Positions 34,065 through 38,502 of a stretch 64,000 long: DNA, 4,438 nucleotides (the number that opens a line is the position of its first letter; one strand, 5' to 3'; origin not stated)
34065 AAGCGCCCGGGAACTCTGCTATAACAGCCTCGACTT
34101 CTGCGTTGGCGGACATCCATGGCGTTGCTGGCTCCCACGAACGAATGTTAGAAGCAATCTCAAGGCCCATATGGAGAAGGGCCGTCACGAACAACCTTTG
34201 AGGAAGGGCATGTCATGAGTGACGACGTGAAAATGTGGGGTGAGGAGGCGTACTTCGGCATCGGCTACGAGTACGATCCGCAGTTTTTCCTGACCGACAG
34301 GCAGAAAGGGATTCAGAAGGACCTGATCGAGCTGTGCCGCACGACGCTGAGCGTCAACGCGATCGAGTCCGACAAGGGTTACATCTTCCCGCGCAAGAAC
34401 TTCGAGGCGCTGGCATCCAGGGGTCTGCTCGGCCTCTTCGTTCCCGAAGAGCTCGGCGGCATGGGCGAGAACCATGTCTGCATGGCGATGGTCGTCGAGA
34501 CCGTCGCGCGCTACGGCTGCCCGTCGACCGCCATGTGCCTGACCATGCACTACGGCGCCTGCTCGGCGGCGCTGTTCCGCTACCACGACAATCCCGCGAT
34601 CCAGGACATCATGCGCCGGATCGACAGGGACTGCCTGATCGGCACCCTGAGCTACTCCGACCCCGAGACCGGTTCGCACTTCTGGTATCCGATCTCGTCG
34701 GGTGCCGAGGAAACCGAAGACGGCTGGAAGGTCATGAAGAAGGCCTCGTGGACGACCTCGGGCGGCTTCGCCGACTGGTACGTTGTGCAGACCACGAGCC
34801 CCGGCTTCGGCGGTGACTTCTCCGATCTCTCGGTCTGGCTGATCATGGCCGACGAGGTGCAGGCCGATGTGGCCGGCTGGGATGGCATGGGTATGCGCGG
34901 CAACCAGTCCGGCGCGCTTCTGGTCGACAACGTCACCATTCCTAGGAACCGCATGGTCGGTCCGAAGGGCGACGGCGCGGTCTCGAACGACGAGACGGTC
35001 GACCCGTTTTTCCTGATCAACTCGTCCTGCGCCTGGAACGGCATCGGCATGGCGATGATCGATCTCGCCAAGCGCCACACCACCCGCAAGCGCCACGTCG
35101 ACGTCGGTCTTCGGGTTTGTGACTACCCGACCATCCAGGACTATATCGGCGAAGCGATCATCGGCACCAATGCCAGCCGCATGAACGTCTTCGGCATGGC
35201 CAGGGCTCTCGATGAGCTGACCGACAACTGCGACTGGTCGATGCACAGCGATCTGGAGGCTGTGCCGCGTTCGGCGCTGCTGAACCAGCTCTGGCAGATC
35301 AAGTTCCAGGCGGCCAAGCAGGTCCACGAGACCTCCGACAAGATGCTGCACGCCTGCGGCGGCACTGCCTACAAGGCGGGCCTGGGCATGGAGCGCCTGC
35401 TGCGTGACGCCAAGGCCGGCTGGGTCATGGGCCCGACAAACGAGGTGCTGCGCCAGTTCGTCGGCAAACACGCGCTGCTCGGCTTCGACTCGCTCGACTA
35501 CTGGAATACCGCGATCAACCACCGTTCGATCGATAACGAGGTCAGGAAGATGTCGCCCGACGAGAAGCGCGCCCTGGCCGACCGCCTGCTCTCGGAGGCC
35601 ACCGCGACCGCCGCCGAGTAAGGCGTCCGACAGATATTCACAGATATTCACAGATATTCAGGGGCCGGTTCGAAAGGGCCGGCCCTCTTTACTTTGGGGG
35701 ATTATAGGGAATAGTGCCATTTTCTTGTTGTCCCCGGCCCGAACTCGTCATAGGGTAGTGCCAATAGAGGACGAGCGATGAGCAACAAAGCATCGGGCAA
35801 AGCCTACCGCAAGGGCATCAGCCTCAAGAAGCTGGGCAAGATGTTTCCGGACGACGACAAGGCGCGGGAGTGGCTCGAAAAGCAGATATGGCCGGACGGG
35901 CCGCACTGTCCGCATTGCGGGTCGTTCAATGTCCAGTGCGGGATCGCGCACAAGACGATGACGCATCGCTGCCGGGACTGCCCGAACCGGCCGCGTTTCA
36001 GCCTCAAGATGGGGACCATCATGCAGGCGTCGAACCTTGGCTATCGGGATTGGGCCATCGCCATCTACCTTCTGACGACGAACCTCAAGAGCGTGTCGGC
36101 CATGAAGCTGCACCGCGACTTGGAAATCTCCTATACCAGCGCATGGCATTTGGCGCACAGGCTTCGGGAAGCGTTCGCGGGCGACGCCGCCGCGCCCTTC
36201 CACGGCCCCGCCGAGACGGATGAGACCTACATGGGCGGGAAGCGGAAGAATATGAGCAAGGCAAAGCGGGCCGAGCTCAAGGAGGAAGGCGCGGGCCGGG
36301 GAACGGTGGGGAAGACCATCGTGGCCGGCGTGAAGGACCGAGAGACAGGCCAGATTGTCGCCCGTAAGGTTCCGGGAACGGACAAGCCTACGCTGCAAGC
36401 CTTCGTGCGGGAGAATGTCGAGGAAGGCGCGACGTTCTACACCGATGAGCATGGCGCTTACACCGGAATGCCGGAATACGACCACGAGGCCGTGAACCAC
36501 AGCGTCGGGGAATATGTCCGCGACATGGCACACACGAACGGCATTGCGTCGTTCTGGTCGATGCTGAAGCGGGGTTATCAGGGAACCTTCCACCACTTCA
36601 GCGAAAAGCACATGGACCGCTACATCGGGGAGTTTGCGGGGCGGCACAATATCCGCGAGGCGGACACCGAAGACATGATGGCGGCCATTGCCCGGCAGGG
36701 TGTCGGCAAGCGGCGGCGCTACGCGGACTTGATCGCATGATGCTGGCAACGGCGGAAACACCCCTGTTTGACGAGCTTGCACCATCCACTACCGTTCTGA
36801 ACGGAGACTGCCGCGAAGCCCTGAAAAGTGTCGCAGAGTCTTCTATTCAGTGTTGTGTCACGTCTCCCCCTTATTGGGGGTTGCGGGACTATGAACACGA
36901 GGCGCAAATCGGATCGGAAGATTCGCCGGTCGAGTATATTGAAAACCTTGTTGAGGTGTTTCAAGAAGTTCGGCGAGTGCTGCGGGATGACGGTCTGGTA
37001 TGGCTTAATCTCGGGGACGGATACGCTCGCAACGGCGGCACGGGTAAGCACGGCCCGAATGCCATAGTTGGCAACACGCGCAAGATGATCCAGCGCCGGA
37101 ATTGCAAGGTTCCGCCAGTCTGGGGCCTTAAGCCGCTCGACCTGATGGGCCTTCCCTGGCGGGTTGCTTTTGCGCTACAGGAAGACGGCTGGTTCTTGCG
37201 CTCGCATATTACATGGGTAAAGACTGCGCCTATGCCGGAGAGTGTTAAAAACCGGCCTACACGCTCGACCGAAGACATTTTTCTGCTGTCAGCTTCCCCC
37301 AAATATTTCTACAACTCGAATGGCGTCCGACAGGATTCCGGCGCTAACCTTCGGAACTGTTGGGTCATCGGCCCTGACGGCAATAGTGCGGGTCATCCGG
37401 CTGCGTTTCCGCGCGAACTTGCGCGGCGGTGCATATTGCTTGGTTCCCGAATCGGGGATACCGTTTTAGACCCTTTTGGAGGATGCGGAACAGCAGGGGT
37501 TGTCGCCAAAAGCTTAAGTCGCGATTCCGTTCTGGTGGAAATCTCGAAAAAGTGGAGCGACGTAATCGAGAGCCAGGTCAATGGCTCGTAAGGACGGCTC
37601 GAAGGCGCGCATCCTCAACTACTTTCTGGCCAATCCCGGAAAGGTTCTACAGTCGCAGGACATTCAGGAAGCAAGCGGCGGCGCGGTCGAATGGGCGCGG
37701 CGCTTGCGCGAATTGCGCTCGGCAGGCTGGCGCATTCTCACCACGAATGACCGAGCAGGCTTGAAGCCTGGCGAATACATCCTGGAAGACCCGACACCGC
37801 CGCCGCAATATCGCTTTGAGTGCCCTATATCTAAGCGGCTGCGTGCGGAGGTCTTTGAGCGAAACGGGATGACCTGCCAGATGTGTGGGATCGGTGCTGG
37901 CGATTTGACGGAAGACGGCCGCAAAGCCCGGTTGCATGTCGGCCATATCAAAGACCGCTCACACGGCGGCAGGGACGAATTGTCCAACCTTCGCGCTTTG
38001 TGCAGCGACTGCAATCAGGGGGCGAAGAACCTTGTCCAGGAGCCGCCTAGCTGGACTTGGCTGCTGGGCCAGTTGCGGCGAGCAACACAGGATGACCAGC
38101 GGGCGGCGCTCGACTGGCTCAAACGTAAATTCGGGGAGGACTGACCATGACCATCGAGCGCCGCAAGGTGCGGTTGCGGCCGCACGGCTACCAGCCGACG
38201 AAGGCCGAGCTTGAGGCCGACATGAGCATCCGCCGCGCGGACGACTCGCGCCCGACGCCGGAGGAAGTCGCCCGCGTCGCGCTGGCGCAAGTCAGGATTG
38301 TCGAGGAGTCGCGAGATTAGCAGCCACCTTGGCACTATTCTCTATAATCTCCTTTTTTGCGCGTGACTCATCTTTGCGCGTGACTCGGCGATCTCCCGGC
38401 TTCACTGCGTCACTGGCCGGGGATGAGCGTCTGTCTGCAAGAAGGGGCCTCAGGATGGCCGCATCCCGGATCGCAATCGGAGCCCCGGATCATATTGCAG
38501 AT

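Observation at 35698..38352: IS1595-family element carrying a complete type II restriction-modification cargo (SPPY MTase, HNH REase, 57-aa ORF) as a single mobile unit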

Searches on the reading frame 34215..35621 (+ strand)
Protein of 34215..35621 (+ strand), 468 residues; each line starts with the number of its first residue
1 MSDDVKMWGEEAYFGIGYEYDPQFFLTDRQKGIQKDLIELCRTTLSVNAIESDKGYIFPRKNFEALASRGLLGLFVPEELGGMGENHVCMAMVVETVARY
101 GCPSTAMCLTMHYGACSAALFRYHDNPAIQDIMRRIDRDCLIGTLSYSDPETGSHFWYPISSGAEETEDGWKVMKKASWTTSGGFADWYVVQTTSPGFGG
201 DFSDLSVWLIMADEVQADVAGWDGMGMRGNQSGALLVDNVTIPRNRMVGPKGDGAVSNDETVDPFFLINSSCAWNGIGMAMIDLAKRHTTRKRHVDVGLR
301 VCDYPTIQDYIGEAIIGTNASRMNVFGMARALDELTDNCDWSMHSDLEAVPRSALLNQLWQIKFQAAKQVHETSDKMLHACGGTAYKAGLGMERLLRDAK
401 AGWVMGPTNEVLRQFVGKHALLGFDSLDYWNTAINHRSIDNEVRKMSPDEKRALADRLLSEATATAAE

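Call 8: find_encoding_contigs(protein=window:34215-35621:+, flank=6000, max_places=10)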
Protein window:34215-35621:+ (468 aa): 1 contig read that carries it; 1 place shown.
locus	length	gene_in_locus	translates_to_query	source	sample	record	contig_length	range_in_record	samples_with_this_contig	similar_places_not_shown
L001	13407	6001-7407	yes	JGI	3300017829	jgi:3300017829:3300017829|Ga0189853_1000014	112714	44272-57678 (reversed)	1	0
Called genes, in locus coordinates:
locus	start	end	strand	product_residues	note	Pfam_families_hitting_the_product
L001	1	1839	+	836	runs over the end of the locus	PF02687:FtsX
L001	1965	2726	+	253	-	PF01027:Bax1-I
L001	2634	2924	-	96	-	-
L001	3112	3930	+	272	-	PF05448:AXE1 (faint), PF12146:Hydrolase_4, PF00561:Abhydrolase_1, PF12697:Abhydrolase_6 (faint), PF00326:Peptidase_S9 (faint)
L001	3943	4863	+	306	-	PF00520:Ion_trans, PF08016:PKD_channel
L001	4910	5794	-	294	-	PF01633:Choline_kinase, PF01636:APH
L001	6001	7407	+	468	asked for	PF02771:Acyl-CoA_dh_N, PF02770:Acyl-CoA_dh_M (weak), PF00441:Acyl-CoA_dh_1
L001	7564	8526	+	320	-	PF12760:Zn_ribbon_IS1595, PF12762:DDE_Tnp_IS1595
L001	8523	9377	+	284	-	PF01555:N6_N4_Mtase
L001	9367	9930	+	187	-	PF01844:HNH, PF14279:HNH_5 (weak)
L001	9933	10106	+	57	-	-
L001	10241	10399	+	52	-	-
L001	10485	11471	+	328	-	PF05982:Sbt_1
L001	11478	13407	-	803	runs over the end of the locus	PF09347:DUF1989, PF01571:GCV_T, PF08669:GCV_T_C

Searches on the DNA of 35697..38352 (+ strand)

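Call 6: search_dna_similar(query=window:35697-38352:+, collection=plasmids, mode=near, max_rows=30)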
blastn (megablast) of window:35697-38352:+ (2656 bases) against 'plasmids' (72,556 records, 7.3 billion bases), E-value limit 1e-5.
No match.
